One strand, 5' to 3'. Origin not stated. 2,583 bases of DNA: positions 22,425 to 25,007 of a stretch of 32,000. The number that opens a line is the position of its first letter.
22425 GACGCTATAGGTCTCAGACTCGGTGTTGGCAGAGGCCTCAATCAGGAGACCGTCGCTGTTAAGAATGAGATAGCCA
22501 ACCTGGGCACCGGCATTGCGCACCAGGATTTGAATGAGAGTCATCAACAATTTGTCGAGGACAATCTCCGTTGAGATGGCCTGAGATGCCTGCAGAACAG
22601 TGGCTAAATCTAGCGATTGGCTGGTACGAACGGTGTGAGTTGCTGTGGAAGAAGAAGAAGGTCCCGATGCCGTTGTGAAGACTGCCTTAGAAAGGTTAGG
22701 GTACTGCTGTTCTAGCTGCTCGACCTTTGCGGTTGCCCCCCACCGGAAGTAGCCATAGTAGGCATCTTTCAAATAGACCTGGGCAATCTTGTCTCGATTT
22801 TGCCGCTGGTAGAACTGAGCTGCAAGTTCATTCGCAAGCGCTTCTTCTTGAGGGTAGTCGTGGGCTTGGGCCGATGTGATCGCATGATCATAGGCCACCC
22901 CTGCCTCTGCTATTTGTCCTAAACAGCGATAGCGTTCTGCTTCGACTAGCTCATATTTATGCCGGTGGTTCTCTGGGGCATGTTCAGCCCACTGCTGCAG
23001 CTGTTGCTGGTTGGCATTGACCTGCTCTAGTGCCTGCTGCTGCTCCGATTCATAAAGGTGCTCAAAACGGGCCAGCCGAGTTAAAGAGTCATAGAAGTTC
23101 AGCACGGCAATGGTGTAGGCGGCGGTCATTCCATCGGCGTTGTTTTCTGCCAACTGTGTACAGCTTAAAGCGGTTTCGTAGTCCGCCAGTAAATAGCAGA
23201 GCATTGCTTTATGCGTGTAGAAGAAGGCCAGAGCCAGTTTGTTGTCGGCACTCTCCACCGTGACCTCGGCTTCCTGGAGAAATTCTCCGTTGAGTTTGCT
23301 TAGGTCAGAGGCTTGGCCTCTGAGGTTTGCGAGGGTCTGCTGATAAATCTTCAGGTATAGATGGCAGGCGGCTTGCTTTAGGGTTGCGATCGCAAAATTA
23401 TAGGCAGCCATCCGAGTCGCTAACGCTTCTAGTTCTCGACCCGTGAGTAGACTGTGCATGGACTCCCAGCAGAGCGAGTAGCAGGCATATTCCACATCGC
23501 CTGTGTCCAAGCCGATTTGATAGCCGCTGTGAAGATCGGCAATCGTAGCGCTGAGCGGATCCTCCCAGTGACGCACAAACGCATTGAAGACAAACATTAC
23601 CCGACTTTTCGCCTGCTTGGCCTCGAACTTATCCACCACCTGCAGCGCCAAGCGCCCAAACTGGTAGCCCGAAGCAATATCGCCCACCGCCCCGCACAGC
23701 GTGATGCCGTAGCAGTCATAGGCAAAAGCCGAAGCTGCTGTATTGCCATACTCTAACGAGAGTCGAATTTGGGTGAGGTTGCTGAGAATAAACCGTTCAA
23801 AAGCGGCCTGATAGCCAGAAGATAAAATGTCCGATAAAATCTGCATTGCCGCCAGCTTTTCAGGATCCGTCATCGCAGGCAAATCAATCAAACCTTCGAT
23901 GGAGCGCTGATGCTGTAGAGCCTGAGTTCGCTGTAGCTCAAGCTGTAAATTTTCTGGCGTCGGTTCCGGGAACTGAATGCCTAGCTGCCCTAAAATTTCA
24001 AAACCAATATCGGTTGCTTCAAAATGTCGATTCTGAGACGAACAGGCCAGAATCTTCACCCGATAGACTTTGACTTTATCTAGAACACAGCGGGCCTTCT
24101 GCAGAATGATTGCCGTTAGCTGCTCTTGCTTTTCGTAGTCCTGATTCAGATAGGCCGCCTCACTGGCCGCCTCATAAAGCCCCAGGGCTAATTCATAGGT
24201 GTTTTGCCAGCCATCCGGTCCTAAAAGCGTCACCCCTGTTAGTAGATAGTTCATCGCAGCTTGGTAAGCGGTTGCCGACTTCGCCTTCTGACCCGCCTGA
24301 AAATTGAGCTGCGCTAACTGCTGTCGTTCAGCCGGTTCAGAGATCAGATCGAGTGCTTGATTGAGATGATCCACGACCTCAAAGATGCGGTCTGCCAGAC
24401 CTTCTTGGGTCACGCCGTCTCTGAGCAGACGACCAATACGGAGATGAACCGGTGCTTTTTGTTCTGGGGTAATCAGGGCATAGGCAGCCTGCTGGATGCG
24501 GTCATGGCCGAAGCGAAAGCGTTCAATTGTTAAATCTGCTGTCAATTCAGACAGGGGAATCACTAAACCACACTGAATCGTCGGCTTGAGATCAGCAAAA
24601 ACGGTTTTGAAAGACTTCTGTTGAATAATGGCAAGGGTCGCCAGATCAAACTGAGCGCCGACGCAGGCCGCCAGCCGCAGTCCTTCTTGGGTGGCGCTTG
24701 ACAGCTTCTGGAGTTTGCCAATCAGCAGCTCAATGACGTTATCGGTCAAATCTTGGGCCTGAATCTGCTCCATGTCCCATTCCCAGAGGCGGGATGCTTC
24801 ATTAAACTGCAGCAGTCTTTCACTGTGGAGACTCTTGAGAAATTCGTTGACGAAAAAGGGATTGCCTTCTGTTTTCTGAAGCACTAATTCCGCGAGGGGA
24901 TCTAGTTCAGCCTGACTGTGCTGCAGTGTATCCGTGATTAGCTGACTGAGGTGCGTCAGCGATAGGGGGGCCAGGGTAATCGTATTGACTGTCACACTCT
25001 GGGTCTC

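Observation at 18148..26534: Translationally coupled four-gene operon: dual Ser/Thr-His kinase -> REC -> REC-HK -> REC-GGDEF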

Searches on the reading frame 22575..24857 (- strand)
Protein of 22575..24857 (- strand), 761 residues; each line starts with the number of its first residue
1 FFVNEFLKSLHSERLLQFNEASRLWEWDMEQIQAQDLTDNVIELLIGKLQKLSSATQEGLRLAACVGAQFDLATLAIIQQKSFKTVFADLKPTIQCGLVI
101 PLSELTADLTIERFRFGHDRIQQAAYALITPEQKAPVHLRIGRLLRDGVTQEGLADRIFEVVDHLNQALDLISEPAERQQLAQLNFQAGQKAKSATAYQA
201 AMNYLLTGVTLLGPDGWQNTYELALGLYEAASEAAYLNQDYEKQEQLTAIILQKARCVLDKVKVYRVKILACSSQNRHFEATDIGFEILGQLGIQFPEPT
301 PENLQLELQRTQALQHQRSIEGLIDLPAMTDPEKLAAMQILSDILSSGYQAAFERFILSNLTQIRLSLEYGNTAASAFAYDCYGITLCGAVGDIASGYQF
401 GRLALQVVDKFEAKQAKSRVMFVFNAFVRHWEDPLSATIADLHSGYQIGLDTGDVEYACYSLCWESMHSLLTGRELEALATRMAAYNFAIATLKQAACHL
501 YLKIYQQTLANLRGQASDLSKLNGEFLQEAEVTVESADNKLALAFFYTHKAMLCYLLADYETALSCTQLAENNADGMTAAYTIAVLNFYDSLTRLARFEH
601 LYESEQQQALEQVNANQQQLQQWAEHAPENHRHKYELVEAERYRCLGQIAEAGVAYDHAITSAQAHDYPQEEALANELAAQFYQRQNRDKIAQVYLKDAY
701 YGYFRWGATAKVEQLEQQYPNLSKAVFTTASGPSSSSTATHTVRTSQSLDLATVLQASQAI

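Call 52: search_protein_families(library=pfam, proteins=[window:22575-24857:-], max_evalue=0.1)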
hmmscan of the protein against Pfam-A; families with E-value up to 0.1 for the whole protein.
window:22575-24857:- (761 aa): 0 families
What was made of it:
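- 22680..24857 (-): Winged-helix-like part plus a long paired-helix (TPR-like, MalT-type) sensor array (residues ~560-1285). No Pfam hit (call 52).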

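Call 66: predict_structure(alignment_id=A3)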
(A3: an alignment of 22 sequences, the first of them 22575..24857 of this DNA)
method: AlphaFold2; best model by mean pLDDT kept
length: 761 residues; sequences in the alignment: 22
mean_pLDDT: 88.7   pTM: 0.80
mean pLDDT of the five models: 88.7, 88.6, 87.4, 86.5, 86.4
residues with pLDDT >= 90: 567; 70-90: 127; 50-70: 26; < 50: 41
segments of 3 or more residues with pLDDT < 50: 725-761
pLDDT, mean of each block of 10 residues (from residue 1): 56 75 75 58 78 90 91 92 91 87 85 88 90 93 91 88 94 92 96 90 97 91 96 92 95 94 94 92 96 94 94 86 94 96 94 94 96 95 94 94 95 91 96 95 94 89 97 96 95 90 96 93 91 81 94 96 97 90 96 96 95 97 95 98 97 98 96 98 93 95 96 91 49 30 31 38 30
secondary structure, 60 per line:
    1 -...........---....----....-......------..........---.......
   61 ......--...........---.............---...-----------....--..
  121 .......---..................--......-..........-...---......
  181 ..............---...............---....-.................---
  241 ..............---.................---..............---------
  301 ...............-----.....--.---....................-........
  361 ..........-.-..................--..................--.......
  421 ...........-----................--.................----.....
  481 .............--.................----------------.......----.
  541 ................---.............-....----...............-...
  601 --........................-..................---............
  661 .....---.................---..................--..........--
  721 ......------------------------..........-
elements in order (helices of 4 or more, strands of 3 or more residues): H2-12 E16-19 E24-27 H29-34 H41-50 H54-66 E69-71 H72-79 H83-95 E99-101 E113-116 H119-127 H131-148 H151-156 H158-167 H175-194 H198-212 H216-219 H221-237 H241-254 H258-274 H278-291 H301-315 H321-325 H332-351 H353-370 H374-391 H394-411 H414-431 H437-452 H455-471 H476-493 H496-512 H529-535 H540-556 H560-572 H574-577 H582-596 H603-626 H628-645 H649-665 H669-685 H689-706 H709-718 H721-726 H751-760
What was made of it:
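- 22680..24857 (-): AF2 pLDDT 88.7 (call 66).
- Checked: An AF2 model (pLDDT 88.7, pTM 0.80, call 66) shows a winged-helix-like part followed by paired-helix repeats.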

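Call 68: fold_search(model_id=the predicted structure, library=pdb)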
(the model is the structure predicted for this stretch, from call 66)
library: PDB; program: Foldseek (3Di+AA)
matches with E <= 10: 1329; with E <= 0.001: 23
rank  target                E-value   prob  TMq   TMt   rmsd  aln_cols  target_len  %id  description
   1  5dse_C                8.9e-06  1.00  0.27  0.28  24.4       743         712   12  Crystal Structure of the TTC7B/Hyccin Complex (released 2015-12-02)
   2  9pkq_A                1.4e-04  1.00  0.18  0.26  29.0       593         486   11  Structure of the cytoplasmic domain of unliganded human Tom70, open and closed conformations (released 2026-03-18)
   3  6mfv_A                1.6e-04  1.00  0.25  0.28  13.3       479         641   11  Crystal structure of the Signal Transduction ATPase with Numerous Domains (STAND) protein with a tetratricopeptide rep (released 2019-02-20)
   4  8bbg_D                1.8e-04  1.00  0.26  0.19  16.2       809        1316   12  Structure of the IFT-A complex; anterograde IFT-A train model (released 2022-12-21)
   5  4buj_F                2.1e-04  1.00  0.17  0.11  30.0       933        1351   10  Crystal structure of the S. cerevisiae Ski2-3-8 complex (released 2013-08-28)
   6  3lca_A                2.3e-04  1.00  0.24  0.34  30.6       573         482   14  Structure of Tom71 complexed with Hsp70 Ssa1 C terminal tail indicating conformational plasticity (released 2010-12-22)
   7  7dhg_C                2.8e-04  1.00  0.22  0.32  28.7       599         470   12  Crystal structure of SARS-CoV-2 Orf9b complex with human TOM70 (released 2021-05-12)
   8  8bbe_D                2.8e-04  1.00  0.28  0.32  14.6       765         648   12  Structure of the IFT-A complex; IFT-A2 module (released 2022-12-21)
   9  5l9u_O                3.5e-04  1.00  0.31  0.34  15.0       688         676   12  Model of human Anaphase-promoting complex/Cyclosome (APC/C-CDH1) with a cross linked Ubiquitin variant-substrate-UBE2C (released 2016-09-14)
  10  9hn5_A                3.7e-04  1.00  0.31  0.19  16.5       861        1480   12  Cryo-EM structure of human separase bound to phosphorylated SCC1 (100-320 aa) (released 2025-09-03)
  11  8q9t_E                3.7e-04  1.00  0.28  0.21  22.2       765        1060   12  CryoEM structure of a S. Cerevisiae Ski238 complex bound to RNA (released 2023-11-29)
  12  8jal_B                4.7e-04  1.00  0.20  0.26  21.1       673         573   11  Structure of CRL2APPBP2 bound with RxxGP degron (dimer) (released 2023-10-18)
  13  1w3b_A                5.0e-04  1.00  0.19  0.33  16.9       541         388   10  The superhelical TPR domain of O-linked GlcNAc transferase reveals structural similarities to importin alpha. (released 2004-09-09)
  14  1hz4                  5.2e-04  1.00  0.35  0.67   5.7       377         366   16  CRYSTAL STRUCTURE OF TRANSCRIPTION FACTOR MALT DOMAIN III (released 2001-11-28)
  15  8rot_A                5.2e-04  1.00  0.29  0.25  19.6       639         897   11  Cryo-EM structure of the transmembrane anti-sigma factor DdvA (released 2024-11-06)
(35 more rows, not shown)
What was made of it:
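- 22680..24857 (-): Foldseek hits to TPR proteins, STAND-TPR 6mfv and MalT domain III 1hz4 (call 68).
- On STAND NTPases (MalT-like): Foldseek hits to 6mfv (STAND-TPR) and MalT domain III 1hz4, TMt 0.67 (call 68).
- Checked: Foldseek matches TPR proteins, a STAND-TPR protein (6mfv) and MalT domain III (1hz4, TMt 0.67) (call 68).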
